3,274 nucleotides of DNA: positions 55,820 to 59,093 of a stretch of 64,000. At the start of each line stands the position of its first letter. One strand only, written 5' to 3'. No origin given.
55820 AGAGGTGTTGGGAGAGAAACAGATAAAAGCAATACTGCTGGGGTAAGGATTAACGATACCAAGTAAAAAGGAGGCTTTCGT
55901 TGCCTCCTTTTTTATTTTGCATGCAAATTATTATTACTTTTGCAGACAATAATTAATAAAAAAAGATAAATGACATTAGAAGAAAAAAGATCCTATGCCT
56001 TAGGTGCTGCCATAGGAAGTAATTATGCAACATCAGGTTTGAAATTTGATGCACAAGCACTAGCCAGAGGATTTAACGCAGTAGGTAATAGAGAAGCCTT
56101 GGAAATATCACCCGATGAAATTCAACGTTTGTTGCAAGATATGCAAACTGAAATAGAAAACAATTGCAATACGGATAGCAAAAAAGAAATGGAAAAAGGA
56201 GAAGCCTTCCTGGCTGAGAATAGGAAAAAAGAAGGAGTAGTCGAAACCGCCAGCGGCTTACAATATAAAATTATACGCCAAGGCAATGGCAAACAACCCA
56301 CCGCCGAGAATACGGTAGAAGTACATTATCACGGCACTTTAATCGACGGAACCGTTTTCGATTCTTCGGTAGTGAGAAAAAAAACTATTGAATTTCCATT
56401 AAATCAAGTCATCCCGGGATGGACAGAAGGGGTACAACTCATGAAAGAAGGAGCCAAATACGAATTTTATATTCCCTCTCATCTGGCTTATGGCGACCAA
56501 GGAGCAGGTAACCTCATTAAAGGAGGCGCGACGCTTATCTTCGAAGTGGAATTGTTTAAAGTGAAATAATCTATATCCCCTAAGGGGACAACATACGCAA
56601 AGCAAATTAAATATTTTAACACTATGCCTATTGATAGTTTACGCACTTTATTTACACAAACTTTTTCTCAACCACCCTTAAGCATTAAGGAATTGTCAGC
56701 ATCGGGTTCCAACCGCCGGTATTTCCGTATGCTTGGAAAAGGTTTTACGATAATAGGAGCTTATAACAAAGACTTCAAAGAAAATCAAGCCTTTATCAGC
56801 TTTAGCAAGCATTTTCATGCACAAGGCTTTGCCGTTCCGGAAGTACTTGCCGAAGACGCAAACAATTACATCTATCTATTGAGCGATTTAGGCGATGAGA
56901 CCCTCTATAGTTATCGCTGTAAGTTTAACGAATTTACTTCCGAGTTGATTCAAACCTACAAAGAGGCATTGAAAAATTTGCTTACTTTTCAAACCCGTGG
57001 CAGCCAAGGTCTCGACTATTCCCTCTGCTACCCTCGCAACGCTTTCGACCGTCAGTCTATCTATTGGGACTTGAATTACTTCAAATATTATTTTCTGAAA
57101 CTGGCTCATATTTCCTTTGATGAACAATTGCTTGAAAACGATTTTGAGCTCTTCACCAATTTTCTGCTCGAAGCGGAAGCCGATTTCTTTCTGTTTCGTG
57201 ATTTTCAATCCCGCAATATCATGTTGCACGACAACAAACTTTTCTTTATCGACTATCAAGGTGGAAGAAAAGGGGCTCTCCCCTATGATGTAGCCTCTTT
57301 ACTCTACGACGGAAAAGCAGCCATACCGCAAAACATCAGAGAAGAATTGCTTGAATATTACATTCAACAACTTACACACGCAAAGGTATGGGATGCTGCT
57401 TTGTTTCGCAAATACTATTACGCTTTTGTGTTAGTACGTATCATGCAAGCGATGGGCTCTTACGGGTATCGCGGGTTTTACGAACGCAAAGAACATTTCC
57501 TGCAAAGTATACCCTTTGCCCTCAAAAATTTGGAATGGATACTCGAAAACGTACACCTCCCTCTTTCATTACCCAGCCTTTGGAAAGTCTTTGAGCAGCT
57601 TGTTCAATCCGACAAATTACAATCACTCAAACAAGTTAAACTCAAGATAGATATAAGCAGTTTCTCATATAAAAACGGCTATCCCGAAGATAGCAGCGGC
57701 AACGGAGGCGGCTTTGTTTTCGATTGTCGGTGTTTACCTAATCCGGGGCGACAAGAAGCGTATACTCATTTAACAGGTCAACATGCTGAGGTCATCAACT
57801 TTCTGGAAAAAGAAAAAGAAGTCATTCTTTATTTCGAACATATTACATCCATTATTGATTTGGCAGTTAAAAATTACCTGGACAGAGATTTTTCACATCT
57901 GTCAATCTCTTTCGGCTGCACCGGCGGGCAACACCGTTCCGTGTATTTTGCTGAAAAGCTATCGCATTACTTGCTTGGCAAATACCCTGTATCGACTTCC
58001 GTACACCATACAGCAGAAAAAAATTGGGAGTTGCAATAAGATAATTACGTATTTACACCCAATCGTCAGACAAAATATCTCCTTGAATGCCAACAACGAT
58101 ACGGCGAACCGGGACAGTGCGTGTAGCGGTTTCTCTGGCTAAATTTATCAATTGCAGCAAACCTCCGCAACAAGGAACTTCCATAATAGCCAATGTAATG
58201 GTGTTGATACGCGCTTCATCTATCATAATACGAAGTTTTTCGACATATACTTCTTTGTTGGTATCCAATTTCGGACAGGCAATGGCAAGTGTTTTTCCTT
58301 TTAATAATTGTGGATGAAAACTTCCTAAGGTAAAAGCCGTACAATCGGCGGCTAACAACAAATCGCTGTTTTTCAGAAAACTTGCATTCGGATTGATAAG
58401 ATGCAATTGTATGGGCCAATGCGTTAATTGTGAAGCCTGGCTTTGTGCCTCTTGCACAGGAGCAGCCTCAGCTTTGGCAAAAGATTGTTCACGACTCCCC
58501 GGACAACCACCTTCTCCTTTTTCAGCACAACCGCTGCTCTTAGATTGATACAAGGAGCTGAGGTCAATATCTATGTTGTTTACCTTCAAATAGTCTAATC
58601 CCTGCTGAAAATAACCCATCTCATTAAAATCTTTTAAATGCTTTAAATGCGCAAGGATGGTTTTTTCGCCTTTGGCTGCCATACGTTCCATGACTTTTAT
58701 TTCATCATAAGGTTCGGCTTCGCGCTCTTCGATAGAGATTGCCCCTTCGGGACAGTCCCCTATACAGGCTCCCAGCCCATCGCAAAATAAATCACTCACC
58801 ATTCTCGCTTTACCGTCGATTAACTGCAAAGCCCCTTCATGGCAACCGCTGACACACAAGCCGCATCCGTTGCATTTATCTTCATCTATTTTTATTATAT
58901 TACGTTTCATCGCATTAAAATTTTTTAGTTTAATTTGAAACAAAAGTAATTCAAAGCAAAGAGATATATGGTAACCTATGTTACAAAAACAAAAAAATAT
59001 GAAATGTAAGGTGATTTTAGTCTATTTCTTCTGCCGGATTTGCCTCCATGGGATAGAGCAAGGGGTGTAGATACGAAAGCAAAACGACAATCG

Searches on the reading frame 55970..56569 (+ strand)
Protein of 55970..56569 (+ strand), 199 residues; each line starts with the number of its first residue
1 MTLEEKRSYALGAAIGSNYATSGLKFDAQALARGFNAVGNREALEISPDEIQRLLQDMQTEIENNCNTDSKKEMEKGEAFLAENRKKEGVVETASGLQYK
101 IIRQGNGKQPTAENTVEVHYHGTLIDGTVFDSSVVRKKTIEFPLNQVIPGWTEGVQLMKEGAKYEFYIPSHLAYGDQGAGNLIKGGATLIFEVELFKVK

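Call 35: search_protein_families(library=pfam, proteins=[window:55970-56569:+], max_evalue=0.001)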
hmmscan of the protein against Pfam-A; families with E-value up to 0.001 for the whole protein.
window:55970-56569:+ (199 aa): 2 families
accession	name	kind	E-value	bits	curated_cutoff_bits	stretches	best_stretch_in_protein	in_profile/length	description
PF00254.34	FKBP_C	-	2.2e-30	105.2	21.1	1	108-195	3-93/94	FKBP-type peptidyl-prolyl cis-trans isomerase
PF01346.23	FKBP_N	-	1.6e-24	87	22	1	4-101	1-97/97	Domain amino terminal to FKBP-type peptidyl-prolyl isomerase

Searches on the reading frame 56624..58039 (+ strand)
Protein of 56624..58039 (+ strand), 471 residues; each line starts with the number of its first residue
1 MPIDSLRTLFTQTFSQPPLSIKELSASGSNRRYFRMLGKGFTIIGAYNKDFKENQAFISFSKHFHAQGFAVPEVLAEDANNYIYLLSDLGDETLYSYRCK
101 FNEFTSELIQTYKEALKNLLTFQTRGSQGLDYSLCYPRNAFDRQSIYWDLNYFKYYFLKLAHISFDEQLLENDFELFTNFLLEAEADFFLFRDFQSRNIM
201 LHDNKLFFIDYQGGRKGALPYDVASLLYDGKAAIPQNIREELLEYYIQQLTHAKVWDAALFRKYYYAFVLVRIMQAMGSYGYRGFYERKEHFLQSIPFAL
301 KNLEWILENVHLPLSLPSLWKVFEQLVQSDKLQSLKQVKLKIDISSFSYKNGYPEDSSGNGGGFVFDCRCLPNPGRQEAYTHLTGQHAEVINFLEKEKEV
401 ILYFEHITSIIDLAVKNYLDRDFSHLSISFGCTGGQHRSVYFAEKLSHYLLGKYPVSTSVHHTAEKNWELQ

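Call 35: search_protein_families(library=pfam, proteins=[window:56624-58039:+], max_evalue=0.001)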
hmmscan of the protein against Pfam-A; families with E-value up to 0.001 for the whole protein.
window:56624-58039:+ (471 aa): 2 families
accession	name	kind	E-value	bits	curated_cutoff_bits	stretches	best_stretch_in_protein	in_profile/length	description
PF22740.1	PapZ_C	-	1.4e-32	112.8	27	1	341-462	2-117/121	RapZ C-terminal domain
PF01636.29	APH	-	1.9e-12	47.9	23.2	1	21-247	2-230/239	Phosphotransferase enzyme family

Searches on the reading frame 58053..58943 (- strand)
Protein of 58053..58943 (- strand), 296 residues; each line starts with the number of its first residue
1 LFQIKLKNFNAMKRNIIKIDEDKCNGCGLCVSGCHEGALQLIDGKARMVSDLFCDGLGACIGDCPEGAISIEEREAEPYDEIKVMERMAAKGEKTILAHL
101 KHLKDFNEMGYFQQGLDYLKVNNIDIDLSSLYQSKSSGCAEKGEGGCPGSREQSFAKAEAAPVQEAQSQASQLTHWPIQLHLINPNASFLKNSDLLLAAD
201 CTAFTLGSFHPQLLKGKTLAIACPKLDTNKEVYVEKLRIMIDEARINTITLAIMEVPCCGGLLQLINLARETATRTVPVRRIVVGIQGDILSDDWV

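Call 35: search_protein_families(library=pfam, proteins=[window:58053-58943:-], max_evalue=0.001)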
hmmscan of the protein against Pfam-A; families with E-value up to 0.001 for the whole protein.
window:58053-58943:- (296 aa): 8 families
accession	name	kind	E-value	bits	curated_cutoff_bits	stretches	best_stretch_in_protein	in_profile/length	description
PF12837.12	Fer4_6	-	2.2e-08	34.1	25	1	16-39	1-24/24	4Fe-4S binding domain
PF12838.12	Fer4_7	-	6.5e-08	33.4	27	1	10-38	24-52/52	4Fe-4S dicluster domain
PF13237.11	Fer4_10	-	1.5e-07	31.7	25.5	1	17-65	2-53/53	4Fe-4S dicluster domain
PF00037.32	Fer4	-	2.2e-07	30.8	21.1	1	17-38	1-22/24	4Fe-4S binding domain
PF14697.11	Fer4_21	-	2e-06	28.3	35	1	18-70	2-58/59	4Fe-4S dicluster domain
PF13187.11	Fer4_9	-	3.8e-06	27.3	27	1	23-69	1-52/52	4Fe-4S dicluster domain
PF12797.12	Fer4_2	-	6.2e-05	23.1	24.5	1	17-35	3-21/22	4Fe-4S binding domain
PF13484.11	Fer4_16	-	0.00056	21.1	30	0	54-84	2-32/66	4Fe-4S double cluster binding domain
